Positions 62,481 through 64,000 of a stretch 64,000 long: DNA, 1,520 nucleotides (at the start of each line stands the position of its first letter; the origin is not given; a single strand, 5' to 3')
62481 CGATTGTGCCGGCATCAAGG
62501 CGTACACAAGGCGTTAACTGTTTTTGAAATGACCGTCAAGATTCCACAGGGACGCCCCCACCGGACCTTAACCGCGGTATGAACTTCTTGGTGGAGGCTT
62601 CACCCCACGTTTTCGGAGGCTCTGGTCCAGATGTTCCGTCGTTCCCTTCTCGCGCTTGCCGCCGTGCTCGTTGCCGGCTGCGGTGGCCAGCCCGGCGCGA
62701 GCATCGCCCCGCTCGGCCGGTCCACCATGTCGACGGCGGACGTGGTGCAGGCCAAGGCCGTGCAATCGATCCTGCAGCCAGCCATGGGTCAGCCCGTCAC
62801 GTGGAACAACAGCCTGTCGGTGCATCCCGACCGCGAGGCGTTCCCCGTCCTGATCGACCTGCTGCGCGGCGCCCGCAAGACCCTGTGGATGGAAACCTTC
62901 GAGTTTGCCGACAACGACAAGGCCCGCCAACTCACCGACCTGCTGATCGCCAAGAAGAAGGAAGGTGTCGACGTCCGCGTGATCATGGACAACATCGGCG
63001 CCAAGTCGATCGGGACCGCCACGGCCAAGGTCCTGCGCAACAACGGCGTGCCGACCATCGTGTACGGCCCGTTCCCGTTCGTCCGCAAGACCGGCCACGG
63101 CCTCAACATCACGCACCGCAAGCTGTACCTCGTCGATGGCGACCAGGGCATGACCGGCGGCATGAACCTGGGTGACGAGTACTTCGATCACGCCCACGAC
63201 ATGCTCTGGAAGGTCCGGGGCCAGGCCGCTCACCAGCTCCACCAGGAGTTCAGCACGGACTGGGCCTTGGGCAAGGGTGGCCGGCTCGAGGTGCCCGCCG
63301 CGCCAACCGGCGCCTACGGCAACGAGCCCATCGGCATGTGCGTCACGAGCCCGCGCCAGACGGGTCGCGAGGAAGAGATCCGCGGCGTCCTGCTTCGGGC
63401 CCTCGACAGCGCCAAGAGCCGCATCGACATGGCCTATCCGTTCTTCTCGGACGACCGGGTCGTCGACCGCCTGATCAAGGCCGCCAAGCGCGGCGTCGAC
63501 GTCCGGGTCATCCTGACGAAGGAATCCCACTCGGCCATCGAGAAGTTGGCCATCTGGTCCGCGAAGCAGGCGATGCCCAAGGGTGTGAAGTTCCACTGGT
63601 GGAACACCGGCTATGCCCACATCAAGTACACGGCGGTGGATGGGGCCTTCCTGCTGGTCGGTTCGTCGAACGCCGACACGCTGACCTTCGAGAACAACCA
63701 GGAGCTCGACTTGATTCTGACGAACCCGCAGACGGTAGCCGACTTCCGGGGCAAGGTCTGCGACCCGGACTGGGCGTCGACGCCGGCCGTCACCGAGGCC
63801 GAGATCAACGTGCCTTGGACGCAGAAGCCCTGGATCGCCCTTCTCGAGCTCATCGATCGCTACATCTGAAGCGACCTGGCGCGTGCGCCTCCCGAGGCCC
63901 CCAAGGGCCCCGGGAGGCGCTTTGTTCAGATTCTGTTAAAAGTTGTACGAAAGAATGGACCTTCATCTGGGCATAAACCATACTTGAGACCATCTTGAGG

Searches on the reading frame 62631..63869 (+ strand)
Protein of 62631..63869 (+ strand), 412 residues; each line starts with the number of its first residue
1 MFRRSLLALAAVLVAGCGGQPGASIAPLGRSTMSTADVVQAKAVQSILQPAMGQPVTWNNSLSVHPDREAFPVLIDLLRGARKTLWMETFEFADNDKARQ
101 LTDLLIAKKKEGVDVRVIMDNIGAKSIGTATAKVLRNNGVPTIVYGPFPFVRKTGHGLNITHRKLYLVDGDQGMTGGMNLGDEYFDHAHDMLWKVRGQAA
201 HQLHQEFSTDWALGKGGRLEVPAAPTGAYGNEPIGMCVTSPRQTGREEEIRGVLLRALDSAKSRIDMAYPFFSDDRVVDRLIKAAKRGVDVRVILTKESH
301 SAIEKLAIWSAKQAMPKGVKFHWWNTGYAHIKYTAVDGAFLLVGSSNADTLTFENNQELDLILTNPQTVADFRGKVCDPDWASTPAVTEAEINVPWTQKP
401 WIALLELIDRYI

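Call 65: search_protein_families(library=pfam, proteins=[window:62631-63869:+], max_evalue=0.0001)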
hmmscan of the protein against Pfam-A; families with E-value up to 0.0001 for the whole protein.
window:62631-63869:+ (412 aa): 1 family
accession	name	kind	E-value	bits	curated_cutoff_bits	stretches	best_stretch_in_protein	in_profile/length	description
PF13091.12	PLDc_2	-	1.2e-43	148.6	27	2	254-373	1-125/132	PLD-like domain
